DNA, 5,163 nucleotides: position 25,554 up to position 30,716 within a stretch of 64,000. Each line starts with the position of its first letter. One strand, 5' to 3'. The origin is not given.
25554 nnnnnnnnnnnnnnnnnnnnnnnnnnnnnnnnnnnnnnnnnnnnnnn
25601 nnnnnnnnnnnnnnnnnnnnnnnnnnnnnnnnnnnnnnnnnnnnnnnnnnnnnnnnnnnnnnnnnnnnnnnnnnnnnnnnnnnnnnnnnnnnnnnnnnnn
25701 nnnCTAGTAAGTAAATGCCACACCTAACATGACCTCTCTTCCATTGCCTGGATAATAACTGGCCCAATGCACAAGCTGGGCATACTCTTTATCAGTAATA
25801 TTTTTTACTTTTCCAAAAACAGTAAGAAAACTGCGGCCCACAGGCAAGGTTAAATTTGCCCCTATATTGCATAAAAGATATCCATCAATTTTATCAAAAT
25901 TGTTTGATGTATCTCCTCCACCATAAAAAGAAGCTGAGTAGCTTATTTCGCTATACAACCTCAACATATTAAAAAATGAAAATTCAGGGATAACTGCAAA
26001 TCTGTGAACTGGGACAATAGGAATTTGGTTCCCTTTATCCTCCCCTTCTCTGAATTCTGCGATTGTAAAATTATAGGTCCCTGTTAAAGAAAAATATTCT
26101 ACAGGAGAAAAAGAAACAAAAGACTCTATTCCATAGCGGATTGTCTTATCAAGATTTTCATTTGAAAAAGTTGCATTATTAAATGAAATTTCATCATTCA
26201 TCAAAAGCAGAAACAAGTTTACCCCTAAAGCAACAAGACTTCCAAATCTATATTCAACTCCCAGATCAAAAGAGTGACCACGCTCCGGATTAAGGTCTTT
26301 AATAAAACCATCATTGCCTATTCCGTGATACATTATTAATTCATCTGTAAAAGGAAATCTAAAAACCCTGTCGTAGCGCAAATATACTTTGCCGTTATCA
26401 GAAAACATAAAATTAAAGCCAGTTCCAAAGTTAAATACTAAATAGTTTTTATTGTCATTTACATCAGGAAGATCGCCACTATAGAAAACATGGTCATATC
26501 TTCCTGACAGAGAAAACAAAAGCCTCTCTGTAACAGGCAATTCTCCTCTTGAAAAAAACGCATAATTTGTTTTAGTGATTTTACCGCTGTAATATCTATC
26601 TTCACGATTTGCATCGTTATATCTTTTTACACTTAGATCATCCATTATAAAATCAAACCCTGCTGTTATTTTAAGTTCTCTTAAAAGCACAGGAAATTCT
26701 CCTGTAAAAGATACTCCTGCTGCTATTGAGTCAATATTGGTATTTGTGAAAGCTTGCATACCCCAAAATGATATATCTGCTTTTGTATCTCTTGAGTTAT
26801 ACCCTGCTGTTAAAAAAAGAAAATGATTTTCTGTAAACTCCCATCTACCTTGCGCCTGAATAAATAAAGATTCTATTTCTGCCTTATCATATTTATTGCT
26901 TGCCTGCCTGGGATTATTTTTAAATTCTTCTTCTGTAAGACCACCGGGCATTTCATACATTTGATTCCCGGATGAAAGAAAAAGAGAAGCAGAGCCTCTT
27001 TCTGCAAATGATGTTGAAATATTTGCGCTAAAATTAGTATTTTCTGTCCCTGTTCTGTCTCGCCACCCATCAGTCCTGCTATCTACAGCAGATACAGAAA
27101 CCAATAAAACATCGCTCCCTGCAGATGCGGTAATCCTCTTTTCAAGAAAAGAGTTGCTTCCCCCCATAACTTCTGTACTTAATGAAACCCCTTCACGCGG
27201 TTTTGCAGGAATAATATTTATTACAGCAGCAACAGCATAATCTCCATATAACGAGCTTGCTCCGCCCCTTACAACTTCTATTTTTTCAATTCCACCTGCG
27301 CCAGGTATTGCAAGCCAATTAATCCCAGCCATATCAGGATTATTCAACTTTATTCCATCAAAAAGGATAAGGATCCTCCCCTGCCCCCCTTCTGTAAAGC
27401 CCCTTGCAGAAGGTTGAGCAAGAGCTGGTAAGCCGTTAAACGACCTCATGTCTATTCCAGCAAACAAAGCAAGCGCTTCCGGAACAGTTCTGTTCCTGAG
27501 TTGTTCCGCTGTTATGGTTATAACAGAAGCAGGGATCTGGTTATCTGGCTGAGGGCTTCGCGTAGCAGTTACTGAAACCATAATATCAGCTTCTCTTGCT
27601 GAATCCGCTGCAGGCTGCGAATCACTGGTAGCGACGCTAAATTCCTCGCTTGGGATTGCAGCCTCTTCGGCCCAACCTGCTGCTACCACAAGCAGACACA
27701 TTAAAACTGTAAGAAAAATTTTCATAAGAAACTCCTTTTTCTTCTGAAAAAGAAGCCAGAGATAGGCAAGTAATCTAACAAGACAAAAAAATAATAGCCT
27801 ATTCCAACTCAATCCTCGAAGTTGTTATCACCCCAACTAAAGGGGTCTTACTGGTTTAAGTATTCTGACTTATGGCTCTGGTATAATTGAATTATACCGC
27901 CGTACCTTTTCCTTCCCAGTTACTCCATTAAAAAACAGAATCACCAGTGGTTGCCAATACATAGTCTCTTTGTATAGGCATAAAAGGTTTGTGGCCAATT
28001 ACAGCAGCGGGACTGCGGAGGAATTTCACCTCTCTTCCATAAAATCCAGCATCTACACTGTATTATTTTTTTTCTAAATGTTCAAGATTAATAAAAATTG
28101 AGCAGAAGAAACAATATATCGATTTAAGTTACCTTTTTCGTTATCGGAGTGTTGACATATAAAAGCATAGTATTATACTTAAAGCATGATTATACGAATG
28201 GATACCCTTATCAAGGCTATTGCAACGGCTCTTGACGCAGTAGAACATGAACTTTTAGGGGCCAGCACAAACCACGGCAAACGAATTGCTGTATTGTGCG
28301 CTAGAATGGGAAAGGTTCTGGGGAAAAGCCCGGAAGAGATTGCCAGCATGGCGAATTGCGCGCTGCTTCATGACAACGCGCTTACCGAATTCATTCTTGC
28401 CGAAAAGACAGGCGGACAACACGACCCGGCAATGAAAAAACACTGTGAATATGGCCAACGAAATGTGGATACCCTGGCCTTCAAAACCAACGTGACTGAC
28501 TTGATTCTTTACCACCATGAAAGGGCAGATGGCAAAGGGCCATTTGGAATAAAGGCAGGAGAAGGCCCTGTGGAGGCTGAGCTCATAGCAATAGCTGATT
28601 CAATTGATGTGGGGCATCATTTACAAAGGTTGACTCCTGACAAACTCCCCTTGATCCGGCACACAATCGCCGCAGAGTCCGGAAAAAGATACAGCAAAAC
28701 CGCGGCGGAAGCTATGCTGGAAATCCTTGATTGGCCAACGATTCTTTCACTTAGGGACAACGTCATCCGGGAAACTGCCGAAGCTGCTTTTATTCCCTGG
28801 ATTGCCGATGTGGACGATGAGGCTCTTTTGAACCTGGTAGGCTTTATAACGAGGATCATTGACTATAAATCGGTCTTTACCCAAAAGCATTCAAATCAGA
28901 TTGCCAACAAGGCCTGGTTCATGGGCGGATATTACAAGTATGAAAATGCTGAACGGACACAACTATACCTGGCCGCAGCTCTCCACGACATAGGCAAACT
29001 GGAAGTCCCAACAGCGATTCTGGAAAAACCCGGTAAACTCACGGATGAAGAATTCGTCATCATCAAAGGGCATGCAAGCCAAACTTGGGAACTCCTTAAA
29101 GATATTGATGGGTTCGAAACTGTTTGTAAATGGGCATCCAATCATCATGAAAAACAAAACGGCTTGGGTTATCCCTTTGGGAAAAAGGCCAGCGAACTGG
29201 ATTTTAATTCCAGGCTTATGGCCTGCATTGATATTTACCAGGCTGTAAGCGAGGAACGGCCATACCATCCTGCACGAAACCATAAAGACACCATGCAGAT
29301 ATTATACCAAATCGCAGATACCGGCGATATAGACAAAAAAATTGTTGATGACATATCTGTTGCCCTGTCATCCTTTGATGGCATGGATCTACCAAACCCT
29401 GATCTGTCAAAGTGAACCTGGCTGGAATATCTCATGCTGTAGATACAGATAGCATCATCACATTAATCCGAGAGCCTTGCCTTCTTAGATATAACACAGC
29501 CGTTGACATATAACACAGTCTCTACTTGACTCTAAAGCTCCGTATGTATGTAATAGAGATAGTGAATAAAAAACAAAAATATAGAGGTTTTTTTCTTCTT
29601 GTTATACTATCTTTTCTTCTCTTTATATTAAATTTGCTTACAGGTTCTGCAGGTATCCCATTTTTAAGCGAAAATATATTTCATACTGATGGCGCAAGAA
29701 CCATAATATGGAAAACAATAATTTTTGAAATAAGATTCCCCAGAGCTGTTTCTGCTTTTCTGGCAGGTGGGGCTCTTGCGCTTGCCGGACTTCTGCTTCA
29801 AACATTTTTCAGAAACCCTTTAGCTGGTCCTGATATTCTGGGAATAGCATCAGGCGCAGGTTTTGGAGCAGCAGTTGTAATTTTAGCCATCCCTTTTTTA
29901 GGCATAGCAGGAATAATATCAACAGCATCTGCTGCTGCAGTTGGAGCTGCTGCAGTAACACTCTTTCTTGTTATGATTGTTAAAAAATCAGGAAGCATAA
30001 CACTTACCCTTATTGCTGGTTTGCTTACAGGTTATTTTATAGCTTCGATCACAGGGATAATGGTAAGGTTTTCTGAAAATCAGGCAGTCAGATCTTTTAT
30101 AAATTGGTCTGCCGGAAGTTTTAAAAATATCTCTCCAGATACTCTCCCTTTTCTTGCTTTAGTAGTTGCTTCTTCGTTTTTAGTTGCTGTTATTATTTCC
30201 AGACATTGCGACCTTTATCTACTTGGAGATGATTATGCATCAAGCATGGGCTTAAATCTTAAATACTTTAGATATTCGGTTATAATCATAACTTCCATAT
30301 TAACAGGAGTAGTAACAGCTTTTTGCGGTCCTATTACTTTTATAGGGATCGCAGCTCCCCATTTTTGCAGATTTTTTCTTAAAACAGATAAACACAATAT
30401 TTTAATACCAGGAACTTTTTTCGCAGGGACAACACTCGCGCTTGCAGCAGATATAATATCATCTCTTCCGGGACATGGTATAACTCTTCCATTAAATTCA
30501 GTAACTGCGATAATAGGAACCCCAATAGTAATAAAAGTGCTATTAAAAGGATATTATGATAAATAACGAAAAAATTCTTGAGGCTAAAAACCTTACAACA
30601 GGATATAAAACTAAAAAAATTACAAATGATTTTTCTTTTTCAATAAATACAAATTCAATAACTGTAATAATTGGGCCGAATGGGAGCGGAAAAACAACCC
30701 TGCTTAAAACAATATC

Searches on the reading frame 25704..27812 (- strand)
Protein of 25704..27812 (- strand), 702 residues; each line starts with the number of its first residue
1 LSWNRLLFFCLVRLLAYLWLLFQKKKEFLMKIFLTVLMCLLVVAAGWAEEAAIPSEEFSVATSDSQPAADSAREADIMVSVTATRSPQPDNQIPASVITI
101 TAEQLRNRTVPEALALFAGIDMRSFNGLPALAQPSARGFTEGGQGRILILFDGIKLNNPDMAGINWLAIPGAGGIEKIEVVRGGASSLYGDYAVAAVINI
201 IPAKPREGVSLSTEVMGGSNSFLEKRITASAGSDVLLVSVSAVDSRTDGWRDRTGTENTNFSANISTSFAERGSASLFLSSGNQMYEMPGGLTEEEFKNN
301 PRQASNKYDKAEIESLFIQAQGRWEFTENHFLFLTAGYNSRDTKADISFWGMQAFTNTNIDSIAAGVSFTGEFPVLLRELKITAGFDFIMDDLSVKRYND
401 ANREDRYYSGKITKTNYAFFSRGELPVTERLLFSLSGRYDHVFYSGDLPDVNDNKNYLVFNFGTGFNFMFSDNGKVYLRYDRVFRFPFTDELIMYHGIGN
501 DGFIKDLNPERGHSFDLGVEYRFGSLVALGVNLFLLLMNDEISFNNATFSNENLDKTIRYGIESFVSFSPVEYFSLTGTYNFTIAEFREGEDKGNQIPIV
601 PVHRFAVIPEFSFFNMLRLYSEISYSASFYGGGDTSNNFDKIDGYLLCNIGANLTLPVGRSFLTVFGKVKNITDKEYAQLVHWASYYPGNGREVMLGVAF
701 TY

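Call 24: search_protein_families(library=pfam, proteins=[window:25704-27812:-], max_evalue=0.001)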
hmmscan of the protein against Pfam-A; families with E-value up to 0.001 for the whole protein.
window:25704-27812:- (702 aa): 3 families
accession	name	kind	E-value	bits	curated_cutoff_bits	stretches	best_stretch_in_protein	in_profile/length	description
PF00593.30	TonB_dep_Rec_b-barrel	-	1.8e-34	120.8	27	1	283-672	38-436/436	TonB dependent receptor-like, beta-barrel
PF07715.20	Plug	-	9.2e-15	55.5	23.9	1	91-197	3-107/107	TonB-dependent Receptor Plug Domain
PF14905.12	OMP_b-brl_3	-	0.00012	21.7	27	1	506-656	212-359/408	Outer membrane protein beta-barrel family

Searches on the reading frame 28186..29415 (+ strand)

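Call 24: search_protein_families(library=pfam, proteins=[window:28186-29415:+], max_evalue=0.001)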
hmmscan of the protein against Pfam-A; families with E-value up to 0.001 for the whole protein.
window:28186-29415:+ (409 aa): 2 families
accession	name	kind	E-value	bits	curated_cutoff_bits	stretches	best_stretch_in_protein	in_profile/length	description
PF13487.12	HD_5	-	7.5e-40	136.9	27.2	2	223-385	5-169/170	HD domain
PF01966.28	HD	-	4.2e-22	79.1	22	2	238-353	14-115/116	HD domain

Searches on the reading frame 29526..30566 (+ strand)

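Call 24: search_protein_families(library=pfam, proteins=[window:29526-30566:+], max_evalue=0.001)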
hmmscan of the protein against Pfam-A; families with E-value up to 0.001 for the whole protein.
window:29526-30566:+ (346 aa): 1 family
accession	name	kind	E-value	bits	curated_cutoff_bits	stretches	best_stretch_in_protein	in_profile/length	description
PF01032.23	FecCD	-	2.8e-67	227.4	26.5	1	30-341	3-311/311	FecCD transport family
